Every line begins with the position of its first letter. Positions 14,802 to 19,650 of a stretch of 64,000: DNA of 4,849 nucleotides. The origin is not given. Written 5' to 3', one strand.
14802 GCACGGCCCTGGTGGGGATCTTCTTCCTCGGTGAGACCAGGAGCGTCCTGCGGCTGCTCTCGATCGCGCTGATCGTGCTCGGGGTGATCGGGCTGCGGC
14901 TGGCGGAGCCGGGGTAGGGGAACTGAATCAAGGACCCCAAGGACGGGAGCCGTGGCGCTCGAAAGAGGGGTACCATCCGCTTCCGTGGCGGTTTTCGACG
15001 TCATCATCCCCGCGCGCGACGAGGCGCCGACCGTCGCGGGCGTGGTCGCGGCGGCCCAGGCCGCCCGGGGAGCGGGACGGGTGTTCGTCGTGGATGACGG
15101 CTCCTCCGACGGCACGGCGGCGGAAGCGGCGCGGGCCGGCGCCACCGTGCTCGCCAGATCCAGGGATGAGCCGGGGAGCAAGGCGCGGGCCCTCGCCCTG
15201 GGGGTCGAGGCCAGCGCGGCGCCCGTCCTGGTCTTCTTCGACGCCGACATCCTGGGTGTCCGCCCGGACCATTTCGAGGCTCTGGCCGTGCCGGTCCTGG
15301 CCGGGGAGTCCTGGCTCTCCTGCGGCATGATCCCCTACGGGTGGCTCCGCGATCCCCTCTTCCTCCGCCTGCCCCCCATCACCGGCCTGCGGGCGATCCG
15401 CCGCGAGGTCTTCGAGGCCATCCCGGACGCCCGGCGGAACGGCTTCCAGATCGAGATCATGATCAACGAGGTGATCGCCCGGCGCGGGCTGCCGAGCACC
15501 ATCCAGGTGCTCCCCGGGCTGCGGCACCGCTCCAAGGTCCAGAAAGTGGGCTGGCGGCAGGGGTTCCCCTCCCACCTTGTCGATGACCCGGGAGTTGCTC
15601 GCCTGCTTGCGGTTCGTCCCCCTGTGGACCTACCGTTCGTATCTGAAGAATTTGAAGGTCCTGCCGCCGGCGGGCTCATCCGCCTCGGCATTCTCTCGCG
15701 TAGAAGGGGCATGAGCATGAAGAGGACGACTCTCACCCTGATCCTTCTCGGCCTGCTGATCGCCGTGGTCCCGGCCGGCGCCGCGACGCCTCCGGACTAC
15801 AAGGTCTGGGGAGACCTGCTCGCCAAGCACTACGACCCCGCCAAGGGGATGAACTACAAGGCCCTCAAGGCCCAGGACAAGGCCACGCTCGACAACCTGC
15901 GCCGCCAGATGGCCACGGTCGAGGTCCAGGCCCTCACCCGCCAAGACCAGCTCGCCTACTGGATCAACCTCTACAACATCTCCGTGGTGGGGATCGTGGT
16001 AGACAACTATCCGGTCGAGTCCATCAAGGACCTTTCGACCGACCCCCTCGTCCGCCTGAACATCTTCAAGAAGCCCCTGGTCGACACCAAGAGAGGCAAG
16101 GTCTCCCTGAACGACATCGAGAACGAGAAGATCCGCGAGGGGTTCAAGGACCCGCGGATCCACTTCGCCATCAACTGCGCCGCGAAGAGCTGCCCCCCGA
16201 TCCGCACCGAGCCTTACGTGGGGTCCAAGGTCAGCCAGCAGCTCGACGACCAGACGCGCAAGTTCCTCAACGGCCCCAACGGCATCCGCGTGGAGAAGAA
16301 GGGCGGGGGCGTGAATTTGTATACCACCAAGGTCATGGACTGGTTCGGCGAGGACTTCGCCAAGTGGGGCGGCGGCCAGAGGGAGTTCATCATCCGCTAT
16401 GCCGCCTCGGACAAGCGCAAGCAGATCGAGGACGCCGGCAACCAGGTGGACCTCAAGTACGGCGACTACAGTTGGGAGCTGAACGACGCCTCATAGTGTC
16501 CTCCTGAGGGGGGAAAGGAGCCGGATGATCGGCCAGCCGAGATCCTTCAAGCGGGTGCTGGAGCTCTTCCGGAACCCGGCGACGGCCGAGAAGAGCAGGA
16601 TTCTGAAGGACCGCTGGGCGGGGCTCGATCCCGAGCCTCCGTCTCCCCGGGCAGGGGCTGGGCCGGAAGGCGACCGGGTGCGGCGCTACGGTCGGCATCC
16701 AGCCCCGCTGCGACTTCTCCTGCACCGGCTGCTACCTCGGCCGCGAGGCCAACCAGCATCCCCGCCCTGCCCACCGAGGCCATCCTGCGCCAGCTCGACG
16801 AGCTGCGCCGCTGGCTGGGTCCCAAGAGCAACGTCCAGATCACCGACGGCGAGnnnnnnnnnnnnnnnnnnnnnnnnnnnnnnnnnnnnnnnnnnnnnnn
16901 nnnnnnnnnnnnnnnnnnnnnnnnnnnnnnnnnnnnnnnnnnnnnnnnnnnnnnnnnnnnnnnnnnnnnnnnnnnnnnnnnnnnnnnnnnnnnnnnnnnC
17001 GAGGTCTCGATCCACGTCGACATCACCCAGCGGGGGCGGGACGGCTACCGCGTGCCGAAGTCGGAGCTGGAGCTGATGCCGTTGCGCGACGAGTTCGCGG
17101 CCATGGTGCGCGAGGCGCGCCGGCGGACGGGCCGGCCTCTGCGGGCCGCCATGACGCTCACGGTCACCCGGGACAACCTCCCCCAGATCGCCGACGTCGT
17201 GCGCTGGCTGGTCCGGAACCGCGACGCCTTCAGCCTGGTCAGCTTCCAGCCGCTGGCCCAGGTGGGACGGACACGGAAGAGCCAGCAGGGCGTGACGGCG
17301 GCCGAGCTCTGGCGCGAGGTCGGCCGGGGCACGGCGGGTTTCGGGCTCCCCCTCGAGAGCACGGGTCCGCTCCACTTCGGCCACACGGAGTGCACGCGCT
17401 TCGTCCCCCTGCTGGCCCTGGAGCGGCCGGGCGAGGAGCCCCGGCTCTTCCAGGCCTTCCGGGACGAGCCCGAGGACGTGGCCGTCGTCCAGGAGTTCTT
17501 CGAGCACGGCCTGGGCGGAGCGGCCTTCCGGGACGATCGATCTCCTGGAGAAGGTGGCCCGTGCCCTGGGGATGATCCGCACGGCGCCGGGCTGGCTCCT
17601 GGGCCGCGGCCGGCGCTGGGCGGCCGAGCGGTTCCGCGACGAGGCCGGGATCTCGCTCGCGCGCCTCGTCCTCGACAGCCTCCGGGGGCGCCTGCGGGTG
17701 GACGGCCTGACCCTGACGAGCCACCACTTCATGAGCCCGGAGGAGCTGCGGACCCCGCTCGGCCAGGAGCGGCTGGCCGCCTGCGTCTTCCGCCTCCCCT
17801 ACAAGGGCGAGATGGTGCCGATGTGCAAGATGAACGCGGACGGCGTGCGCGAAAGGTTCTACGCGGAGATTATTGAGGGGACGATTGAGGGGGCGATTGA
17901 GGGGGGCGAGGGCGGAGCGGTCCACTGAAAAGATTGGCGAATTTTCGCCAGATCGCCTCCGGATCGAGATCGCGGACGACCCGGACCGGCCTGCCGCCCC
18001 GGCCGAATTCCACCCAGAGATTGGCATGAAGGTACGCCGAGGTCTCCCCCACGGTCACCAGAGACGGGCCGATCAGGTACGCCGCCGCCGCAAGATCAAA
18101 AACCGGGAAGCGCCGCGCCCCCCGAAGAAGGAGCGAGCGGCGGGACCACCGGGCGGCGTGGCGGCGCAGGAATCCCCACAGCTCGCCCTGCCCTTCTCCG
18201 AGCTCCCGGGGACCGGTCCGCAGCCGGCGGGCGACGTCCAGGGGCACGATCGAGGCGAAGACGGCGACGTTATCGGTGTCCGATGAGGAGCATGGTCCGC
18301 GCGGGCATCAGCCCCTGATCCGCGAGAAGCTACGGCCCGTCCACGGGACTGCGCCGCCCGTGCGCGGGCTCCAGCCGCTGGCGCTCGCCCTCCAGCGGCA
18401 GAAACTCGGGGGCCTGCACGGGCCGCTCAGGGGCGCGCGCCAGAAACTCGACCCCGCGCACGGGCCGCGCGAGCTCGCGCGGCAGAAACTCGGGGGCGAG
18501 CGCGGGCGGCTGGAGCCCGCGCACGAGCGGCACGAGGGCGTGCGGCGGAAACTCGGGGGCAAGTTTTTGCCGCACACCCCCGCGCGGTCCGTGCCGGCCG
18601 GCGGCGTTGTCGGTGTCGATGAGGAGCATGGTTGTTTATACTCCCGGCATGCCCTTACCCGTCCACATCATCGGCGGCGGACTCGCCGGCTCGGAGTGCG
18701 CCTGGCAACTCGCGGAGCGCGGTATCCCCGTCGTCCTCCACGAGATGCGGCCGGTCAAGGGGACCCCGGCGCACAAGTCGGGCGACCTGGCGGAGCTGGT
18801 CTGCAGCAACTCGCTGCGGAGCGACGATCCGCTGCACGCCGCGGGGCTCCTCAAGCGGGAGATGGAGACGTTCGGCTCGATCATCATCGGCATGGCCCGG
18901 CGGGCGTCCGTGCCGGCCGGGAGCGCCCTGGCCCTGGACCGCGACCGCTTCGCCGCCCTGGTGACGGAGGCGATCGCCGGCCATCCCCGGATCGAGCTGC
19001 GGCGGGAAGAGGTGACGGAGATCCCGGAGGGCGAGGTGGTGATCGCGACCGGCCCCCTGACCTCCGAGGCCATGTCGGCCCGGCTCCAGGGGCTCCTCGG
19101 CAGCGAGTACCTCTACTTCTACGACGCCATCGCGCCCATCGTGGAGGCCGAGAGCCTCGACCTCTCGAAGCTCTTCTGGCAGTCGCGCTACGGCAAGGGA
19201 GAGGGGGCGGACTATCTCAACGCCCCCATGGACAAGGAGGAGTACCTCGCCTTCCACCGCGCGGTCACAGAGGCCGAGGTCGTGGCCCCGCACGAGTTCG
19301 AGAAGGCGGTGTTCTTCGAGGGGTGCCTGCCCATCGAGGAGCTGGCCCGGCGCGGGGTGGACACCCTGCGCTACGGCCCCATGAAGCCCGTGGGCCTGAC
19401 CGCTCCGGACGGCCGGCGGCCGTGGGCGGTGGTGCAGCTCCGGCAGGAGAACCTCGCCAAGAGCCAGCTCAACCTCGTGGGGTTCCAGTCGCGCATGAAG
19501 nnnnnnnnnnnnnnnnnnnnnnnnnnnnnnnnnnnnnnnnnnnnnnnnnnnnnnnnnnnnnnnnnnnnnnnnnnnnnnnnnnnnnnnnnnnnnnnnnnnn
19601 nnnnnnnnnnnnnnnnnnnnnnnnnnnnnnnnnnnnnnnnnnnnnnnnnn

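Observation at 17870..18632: About 340-bp repeat block flanked by duplicated 23-mers next to a truncated nucleoside-hydrolase gene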

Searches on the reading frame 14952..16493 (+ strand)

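Call 13: search_protein_families(library=pfam, max_evalue=1, proteins=[window:14952-16493:+])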
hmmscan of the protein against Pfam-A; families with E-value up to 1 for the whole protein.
window:14952-16493:+ (514 aa): 7 families
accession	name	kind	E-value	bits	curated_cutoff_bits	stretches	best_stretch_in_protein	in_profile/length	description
PF04784.19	DUF547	-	1.3e-24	87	27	1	326-439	2-125/125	Protein of unknown function, DUF547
PF00535.33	Glycos_transf_2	-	2.4e-10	41.1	23.3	1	17-112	2-100/168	Glycosyl transferase family 2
PF13641.12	Glyco_tranf_2_3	-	2.1e-06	28.4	27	1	16-111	4-107/230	Glycosyltransferase like family 2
PF10111.15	Glyco_tranf_2_2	-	0.0028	17.6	27.3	1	42-112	30-103/276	Glycosyltransferase like family 2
PF13704.12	Glyco_tranf_2_4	-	0.0092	16.9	27.5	1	22-75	1-53/98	Glycosyl transferase family 2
PF12804.13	NTP_transf_3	-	0.04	14.5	27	1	26-112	25-108/160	MobA-like NTP transferase domain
PF18169.6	SLATT_6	-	0.16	11.9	27.1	1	252-326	53-126/176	SMODS and SLOG-associating 2TM effector domain 6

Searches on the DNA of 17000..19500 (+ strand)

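Call 12: search_rna_families(source=window, start=17000, end=19500, threshold=evalue, max_evalue=1)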
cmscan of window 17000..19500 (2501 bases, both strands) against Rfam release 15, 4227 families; matches with E-value up to 1: 0.
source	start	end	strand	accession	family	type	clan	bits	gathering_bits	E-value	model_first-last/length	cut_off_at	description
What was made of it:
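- On Known RNA families (Rfam 15): No match at E <= 1 in 17000-19500 (call 12).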

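Call 50: search_dna_similar(query=window:18294-18598:+, collection=plasmids, mode=distant, max_evalue=0.01, max_rows=10)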
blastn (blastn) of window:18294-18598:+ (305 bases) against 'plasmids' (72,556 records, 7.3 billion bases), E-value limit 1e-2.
No match.

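Call 94: search_rna_families(sources=[L021, L022], threshold=evalue, max_evalue=0.1)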
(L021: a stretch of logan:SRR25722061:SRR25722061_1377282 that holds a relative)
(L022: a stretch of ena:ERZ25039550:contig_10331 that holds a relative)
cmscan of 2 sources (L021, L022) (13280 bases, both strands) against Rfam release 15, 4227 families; matches with E-value up to 0.1: 1.
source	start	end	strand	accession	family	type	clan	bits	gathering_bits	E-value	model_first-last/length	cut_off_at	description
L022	9556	9638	+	RF03768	mir-1329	Gene; miRNA;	-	34.1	101.2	0.0014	1-85/85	no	mir-1329 microRNA precursor family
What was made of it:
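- On Known RNA families (Rfam 15): No relevant match in L021 or L022 (call 94).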

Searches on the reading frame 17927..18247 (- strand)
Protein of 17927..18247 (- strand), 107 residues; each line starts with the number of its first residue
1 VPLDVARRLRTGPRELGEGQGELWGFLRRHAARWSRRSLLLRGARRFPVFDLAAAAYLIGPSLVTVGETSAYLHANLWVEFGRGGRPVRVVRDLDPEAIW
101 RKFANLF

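Call 29: find_related_loci(query=window:17927-18247:-, collection=metagenome_contigs, flank=6000)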
Query seq(107 aa) (107 aa) in metagenome_contigs; peptide patterns used: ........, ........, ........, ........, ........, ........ (x = any residue, [..] = any of these).
600 stretches matched a pattern (row limit reached: there are more); 9 encode a relative of the query (tblastn E <= 1e-3); 9 distinct loci.
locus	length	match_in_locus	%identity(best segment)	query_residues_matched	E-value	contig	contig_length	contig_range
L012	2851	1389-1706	81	1-106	3e-45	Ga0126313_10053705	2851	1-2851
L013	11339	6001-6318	67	1-106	8e-39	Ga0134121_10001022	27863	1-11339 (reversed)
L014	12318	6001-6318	68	1-106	9e-38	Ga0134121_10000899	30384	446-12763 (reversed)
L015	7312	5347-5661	59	1-105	3e-35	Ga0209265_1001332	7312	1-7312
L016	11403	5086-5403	74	1-106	6e-35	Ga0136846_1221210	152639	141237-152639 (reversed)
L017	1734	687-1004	74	1-106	1e-34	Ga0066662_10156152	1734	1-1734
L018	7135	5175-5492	64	1-106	2e-29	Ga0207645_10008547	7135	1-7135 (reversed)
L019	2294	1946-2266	55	1-107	1e-27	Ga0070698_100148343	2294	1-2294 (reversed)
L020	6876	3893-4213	48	1-107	8e-17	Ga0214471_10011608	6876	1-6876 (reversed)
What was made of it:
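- On IU-nucleoside hydrolase (PF01156): 81% aa identity to L012 in the C-terminal third (call 29).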

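Call 85: search_protein_families(library=pfam, max_evalue=0.01, proteins=[L012:933-1766:+])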
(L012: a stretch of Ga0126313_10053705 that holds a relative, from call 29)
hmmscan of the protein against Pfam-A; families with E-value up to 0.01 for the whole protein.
L012:933-1766:+ (278 aa): 1 family
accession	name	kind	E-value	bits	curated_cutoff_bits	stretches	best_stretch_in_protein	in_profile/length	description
PF01156.24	IU_nuc_hydro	-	1.5e-25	90.9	34.2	1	3-252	2-296/297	Inosine-uridine preferring nucleoside hydrolase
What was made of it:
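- On IU-nucleoside hydrolase (PF01156): The orthologue L012 scores 90.9 bits on positions 2-296 (call 85).
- The L012 protein matches PF01156 at 90.9 bits over its full length (call 85).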

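Call 87: search_solved_structures(query=L012:933-1766:+, max_evalue=0.001, show_alignments=1)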
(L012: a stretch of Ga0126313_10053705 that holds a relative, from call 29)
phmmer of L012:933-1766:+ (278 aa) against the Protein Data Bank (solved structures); distinct sequences matched with E-value up to 0.001: 17.
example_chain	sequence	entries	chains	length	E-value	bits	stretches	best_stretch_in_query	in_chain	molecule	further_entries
6ba1_A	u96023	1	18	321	1.8e-09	40.7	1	86-218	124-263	Inosine-uridine preferring nucleoside hydrolase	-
1q8f_A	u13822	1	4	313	4.6e-08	36.1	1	83-224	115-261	Pyrimidine nucleoside hydrolase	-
3mkm_A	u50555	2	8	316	4.7e-08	36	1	83-224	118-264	Putative uncharacterized protein YeiK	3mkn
3b9x_A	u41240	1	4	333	5.3e-08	35.9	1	83-223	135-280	Pyrimidine-specific ribonucleoside hydrolase rihB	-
5tsq_A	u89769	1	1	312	2e-07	34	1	92-234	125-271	IUnH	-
4kpo_A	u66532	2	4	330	5.2e-07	32.6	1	65-181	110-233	Nucleoside N-ribohydrolase 3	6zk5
3g5i_A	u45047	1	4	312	2.1e-06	30.6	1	85-166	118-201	Pyrimidine-specific ribonucleoside hydrolase rihA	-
1yoe_A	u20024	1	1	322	2.3e-06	30.5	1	85-166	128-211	Hypothetical protein ybeK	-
3t8j_A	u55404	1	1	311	7.3e-06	28.8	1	83-166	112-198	Purine nucleosidase, (IunH-1)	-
1mas_A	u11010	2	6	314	1.1e-05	28.3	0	91-219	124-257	INOSINE-URIDINE NUCLEOSIDE N-RIBOHYDROLASE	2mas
8ctm_A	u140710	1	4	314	1.3e-05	28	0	91-233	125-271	Inosine-uridine preferring nucleoside hydrolase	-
6ba0_A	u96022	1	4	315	1.4e-05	27.9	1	85-217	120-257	Cytidine/uridine-specific hydrolase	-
4kpn_A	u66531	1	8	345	3.1e-05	26.8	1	78-218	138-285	Nucleoside N-ribohydrolase 1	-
6zk1_A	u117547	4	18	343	0.0001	25.1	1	78-179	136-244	Pyrimidine-specific ribonucleoside hydrolase rihA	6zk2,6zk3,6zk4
4wr2_A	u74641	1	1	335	0.00011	25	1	85-168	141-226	Pyrimidine-specific ribonucleoside hydrolase RihA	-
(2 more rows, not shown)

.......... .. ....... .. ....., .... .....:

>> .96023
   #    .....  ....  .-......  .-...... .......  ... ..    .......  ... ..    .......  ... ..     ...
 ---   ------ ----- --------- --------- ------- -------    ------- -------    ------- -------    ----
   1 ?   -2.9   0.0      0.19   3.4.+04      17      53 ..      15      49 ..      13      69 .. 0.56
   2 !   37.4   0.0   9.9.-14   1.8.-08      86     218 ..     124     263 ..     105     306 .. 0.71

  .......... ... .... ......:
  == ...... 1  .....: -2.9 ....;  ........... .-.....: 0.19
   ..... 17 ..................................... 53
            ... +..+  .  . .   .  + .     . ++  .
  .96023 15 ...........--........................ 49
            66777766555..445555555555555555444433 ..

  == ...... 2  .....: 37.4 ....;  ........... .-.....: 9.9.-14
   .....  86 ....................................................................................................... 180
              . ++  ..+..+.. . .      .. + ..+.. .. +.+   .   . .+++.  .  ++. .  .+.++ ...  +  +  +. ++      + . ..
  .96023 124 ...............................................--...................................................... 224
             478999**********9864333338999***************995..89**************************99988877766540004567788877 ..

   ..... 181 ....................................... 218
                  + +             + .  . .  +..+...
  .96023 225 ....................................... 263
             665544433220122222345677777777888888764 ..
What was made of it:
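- Closest known: IU-nucleoside hydrolases. Same: The intact orthologue L012 is a full-length member (calls 85, 87).
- It matches solved IU-nucleoside hydrolases at E = 1.8e-9 (call 87).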

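Call 91: search_protein_families(library=pfam, max_evalue=0.001, proteins=[L018:2142-4679:-, L016:3703-4239:+, L016:4239-4601:+, L014:1383-2771:-, L014:3207-4127:+, L014:4827-5489:+])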
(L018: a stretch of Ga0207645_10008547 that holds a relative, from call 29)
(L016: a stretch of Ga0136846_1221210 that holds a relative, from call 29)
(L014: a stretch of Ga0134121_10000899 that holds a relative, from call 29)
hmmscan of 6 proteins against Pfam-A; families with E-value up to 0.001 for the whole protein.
L018:2142-4679:- (845 aa): 1 family
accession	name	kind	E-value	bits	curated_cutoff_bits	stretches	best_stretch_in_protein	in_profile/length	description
PF03176.21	MMPL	-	1.8e-35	122.9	20.5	2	248-463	118-330/333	MMPL family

L016:3703-4239:+ (179 aa): 0 families

L016:4239-4601:+ (121 aa): 0 families

L014:1383-2771:- (462 aa): 4 families
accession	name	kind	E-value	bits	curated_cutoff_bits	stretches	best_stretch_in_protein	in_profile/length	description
PF07676.18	PD40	-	2.3e-27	94.7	20.9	3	349-380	7-37/38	WD40-like Beta Propeller Repeat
PF00930.27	DPPIV_N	-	2.6e-07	30.2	22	0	184-253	17-79/354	Dipeptidyl peptidase IV (DPP IV) N-terminal region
PF25174.1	Beta-prop_THOC3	-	2.7e-06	27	305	1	314-438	53-169/272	THOC3 beta-propeller domain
PF02897.21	Peptidase_S9_N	-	0.00096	18.5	24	0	221-422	131-347/414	Prolyl oligopeptidase, N-terminal beta-propeller domain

L014:3207-4127:+ (307 aa): 0 families

L014:4827-5489:+ (221 aa): 0 families
